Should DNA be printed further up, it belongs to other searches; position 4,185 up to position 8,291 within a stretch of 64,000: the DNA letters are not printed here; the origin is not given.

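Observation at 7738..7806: In-frame heptamer-repeat palindrome inserted in the PHP domain of error-prone polymerase DnaE2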

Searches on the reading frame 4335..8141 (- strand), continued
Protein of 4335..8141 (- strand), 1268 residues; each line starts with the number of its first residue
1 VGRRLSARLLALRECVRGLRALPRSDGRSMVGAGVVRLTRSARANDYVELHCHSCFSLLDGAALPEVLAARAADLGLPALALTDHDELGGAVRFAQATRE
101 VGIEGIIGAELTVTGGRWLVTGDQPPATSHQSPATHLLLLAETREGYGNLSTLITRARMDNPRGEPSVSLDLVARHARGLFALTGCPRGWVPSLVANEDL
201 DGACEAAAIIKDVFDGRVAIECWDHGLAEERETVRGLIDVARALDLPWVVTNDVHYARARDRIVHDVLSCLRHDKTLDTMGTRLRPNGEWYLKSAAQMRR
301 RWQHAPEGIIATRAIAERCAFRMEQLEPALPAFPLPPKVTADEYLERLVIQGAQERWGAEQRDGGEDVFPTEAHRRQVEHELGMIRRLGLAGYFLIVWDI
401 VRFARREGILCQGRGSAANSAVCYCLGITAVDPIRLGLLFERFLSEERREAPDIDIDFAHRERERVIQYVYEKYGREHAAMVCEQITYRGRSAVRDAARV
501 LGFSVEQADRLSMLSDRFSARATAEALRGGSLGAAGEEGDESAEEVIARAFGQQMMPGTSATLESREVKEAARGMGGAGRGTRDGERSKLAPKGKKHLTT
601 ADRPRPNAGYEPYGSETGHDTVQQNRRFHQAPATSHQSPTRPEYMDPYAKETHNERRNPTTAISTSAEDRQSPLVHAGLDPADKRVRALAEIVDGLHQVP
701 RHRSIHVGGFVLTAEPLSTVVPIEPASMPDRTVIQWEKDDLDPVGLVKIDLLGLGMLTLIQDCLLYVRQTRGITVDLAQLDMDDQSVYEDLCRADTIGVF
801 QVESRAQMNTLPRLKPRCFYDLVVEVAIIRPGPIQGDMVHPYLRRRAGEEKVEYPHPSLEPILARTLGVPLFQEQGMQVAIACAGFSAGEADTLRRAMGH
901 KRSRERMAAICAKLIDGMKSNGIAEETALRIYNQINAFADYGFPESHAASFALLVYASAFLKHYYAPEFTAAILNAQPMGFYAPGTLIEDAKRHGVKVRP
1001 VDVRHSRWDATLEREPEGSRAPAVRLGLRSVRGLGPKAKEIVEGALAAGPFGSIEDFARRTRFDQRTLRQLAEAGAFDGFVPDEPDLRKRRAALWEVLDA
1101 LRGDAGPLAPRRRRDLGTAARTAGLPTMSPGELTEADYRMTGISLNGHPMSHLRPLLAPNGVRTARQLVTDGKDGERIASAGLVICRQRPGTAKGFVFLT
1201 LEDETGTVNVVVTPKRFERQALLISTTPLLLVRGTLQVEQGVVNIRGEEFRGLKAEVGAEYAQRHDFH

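Call 24: find_encoding_contigs(protein=P0003, flank=10000, max_places=2)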
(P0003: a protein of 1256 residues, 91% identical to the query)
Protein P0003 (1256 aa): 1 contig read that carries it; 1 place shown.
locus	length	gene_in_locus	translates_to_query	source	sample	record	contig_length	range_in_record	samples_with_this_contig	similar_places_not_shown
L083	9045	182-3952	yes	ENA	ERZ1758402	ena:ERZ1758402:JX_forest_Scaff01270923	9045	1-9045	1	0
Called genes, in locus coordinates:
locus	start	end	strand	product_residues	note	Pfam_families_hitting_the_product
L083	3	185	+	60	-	?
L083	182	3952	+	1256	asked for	PF02811:PHP, PF07733:DNA_pol3_alpha, PF17657:DNA_pol3_finger, PF14579:HHH_6, PF01336:tRNA_anti-codon (weak)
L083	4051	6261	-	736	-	PF14099:Polysacc_lyase (faint), PF21294:Polysacc_lyase_14 (weak), PF26918:Ig_Eae (faint), PF02368:Big_2, PF02369:Big_1 (faint), PF22359:Big-like (faint), PF02368:Big_2, PF21294:Polysacc_lyase_14 (weak), +1 more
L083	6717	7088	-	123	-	-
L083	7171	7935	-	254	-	PF03544:TonB_C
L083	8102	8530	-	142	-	-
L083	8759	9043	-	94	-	?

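Call 47: find_encoding_contigs(protein=P0021, flank=3000, max_places=2)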
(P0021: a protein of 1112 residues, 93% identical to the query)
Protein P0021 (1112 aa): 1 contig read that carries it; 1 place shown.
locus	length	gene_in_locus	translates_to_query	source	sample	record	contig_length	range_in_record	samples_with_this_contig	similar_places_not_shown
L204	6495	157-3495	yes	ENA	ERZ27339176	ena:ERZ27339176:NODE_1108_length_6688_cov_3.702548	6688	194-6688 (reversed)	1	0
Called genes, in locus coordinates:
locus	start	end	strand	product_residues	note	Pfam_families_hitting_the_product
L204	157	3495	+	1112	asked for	PF07733:DNA_pol3_alpha, PF17657:DNA_pol3_finger, PF14579:HHH_6, PF01336:tRNA_anti-codon (weak)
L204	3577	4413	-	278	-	-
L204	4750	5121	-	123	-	-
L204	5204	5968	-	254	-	PF03544:TonB_C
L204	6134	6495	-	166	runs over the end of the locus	-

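Call 62: find_encoding_contigs(protein=P0004, flank=3000, max_places=1)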
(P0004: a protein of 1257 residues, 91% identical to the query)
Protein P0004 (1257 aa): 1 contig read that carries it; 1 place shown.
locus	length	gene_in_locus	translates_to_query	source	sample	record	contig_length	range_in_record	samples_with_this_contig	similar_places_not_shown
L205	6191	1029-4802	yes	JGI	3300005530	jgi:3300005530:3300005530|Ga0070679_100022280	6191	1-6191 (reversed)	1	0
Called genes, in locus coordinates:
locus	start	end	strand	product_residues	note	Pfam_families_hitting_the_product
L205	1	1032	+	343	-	?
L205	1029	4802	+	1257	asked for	PF02811:PHP, PF07733:DNA_pol3_alpha, PF17657:DNA_pol3_finger, PF14579:HHH_6, PF01336:tRNA_anti-codon (weak)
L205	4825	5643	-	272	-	-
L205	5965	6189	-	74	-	?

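Call 63: find_encoding_contigs(protein=P0005, flank=3000, max_places=1)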
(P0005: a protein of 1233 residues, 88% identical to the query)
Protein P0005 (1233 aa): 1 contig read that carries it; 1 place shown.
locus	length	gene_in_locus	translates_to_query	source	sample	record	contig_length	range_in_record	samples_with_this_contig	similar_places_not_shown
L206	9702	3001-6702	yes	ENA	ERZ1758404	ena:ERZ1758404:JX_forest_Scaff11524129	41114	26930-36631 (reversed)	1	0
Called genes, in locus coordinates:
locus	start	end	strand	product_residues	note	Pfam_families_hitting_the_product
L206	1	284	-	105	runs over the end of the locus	PF04320:YggL_50S_bp (weak)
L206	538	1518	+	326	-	PF00154:RecA_N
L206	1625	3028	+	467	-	PF11799:IMS_C (weak)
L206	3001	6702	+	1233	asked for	PF02811:PHP, PF07733:DNA_pol3_alpha, PF17657:DNA_pol3_finger, PF14579:HHH_6, PF01336:tRNA_anti-codon (weak)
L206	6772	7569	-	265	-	-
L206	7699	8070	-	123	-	-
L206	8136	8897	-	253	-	PF03544:TonB_C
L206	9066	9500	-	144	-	-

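Call 64: find_encoding_contigs(protein=P0008, flank=3000, max_places=1)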
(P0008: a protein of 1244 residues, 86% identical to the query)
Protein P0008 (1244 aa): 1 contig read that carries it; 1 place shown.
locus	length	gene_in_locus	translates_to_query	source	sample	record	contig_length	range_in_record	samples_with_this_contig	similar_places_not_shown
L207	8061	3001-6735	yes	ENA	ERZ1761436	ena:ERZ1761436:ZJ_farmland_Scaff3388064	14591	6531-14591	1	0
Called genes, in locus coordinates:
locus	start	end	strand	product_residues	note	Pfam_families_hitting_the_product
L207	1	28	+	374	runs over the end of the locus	PF04055:Radical_SAM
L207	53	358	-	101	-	PF04320:YggL_50S_bp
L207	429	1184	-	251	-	-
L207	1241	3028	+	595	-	-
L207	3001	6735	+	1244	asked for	PF02811:PHP, PF07733:DNA_pol3_alpha, PF17657:DNA_pol3_finger, PF14579:HHH_6, PF01336:tRNA_anti-codon (weak)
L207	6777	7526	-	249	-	-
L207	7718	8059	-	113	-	?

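Call 65: find_encoding_contigs(protein=P0022, flank=3000, max_places=1)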
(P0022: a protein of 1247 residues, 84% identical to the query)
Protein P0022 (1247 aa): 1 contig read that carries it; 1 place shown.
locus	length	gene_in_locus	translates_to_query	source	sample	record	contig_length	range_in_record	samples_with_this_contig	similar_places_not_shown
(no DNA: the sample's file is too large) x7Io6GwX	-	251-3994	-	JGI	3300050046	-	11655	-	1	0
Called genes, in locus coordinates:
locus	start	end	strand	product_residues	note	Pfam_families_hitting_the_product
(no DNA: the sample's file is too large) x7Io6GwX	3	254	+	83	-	?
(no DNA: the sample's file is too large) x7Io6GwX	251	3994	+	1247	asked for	PF02811:PHP, PF07733:DNA_pol3_alpha, PF17657:DNA_pol3_finger, PF14579:HHH_6, PF01336:tRNA_anti-codon (weak)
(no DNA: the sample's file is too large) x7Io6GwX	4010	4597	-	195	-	-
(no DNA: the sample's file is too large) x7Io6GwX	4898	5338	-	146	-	-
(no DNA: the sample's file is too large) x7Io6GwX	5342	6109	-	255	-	PF03544:TonB_C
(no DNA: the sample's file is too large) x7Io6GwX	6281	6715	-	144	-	-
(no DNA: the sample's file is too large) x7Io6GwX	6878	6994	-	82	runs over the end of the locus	-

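Call 76: list_cluster_members(proteins=[window:4335-8054:-, P0001, P0002])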
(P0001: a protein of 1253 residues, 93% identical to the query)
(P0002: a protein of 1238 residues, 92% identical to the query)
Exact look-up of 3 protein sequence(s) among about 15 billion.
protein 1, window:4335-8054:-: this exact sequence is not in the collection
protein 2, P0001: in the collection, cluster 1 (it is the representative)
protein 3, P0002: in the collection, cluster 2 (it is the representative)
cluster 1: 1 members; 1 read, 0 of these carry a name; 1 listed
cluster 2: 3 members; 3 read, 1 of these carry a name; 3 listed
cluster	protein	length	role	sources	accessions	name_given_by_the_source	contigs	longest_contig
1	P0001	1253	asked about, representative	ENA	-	-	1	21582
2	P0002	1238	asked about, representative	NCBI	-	-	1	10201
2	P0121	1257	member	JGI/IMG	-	error-prone DNA polymerase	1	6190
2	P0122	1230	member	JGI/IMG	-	-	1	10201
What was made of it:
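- Tried and rejected: It is not in the collection (call 76).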

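Call 78: find_encoding_contigs(protein=P0121, flank=3000, max_places=1)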
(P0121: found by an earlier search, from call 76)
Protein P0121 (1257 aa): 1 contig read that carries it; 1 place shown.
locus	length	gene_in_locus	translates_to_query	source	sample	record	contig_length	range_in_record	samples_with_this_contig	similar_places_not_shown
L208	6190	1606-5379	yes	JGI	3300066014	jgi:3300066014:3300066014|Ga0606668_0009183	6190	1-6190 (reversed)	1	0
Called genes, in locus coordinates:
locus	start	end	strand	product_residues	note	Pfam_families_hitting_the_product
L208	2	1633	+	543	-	?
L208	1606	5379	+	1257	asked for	PF02811:PHP, PF07733:DNA_pol3_alpha, PF17657:DNA_pol3_finger, PF14579:HHH_6, PF01336:tRNA_anti-codon (weak)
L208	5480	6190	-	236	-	?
